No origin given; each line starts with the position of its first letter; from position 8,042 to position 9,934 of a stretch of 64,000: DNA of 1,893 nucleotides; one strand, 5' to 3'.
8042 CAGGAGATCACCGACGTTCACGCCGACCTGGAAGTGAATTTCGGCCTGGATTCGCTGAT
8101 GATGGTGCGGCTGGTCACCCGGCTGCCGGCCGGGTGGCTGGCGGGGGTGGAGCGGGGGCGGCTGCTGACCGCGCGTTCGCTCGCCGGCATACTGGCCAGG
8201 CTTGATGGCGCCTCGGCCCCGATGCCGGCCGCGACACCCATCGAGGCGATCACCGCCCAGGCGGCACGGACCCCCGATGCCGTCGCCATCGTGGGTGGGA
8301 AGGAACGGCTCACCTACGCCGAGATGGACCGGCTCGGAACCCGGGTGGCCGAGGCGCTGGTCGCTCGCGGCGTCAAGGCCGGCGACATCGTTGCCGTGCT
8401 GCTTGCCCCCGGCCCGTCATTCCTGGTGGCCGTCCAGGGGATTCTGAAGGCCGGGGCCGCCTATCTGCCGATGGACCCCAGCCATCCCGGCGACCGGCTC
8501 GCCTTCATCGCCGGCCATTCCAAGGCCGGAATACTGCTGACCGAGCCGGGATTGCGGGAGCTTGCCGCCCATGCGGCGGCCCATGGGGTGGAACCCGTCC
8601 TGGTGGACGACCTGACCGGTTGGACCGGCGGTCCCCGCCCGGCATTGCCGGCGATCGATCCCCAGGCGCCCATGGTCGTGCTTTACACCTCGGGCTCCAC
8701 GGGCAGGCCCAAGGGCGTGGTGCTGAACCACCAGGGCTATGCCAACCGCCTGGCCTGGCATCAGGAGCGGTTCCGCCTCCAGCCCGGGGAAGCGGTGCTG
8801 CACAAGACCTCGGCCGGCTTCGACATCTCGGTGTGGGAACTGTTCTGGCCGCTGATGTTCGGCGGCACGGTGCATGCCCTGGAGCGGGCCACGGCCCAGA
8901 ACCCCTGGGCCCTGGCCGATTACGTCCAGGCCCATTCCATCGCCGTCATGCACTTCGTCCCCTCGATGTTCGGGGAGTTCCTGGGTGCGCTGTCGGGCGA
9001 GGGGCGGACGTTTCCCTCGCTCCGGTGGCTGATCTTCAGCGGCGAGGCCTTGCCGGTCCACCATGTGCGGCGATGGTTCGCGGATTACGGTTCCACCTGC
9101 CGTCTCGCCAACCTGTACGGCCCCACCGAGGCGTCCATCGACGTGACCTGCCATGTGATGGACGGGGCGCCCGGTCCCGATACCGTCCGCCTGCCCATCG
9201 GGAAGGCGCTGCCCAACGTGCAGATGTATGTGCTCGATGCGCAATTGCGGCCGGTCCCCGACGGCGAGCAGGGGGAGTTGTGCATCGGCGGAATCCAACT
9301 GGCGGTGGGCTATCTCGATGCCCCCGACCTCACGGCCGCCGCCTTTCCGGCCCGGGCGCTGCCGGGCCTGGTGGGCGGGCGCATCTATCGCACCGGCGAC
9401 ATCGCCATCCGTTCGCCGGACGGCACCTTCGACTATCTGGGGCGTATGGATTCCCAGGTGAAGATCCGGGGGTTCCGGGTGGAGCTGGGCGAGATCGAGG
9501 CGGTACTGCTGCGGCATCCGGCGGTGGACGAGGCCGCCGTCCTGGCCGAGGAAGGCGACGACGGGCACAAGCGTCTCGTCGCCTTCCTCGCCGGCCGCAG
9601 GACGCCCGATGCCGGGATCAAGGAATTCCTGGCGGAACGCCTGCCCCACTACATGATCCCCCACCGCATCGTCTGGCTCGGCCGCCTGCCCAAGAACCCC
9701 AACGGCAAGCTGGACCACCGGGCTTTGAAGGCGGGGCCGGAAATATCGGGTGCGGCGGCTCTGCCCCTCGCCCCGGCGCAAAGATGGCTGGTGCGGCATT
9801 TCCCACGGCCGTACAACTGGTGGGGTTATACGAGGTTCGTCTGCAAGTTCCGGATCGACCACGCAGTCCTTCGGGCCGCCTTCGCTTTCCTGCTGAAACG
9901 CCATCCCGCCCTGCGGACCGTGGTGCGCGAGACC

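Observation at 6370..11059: Non-canonical terminal NRPS arrangement: ACP-C-T-A-C, modified C-domain active sites and no thioesterase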

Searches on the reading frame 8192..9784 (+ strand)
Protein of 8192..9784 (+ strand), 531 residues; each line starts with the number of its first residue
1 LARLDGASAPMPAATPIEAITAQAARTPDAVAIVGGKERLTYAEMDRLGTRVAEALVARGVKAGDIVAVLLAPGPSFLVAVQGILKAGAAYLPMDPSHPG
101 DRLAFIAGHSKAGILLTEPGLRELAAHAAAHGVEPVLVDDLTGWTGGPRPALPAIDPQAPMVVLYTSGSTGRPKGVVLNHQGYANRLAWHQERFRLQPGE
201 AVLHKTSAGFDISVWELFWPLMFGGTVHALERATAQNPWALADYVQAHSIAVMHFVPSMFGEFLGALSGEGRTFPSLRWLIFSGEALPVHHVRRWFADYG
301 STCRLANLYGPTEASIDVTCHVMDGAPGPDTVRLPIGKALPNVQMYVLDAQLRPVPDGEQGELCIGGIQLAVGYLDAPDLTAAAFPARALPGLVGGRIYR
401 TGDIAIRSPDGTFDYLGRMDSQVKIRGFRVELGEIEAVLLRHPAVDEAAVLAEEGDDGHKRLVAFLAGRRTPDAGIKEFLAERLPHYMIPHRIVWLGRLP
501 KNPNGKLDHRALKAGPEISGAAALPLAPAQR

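Call 6: search_protein_families(library=pfam, proteins=[window:8192-9784:+], max_evalue=1)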
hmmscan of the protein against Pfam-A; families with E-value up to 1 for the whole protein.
window:8192-9784:+ (531 aa): 2 families
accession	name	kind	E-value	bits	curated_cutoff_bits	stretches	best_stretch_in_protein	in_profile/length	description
PF00501.34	AMP-binding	-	2.7e-87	293.5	29.9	1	22-375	3-384/384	AMP-binding enzyme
PF13193.12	AMP-binding_C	-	3.5e-13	50.7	24.5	1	434-506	1-76/76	AMP-binding enzyme C-terminal domain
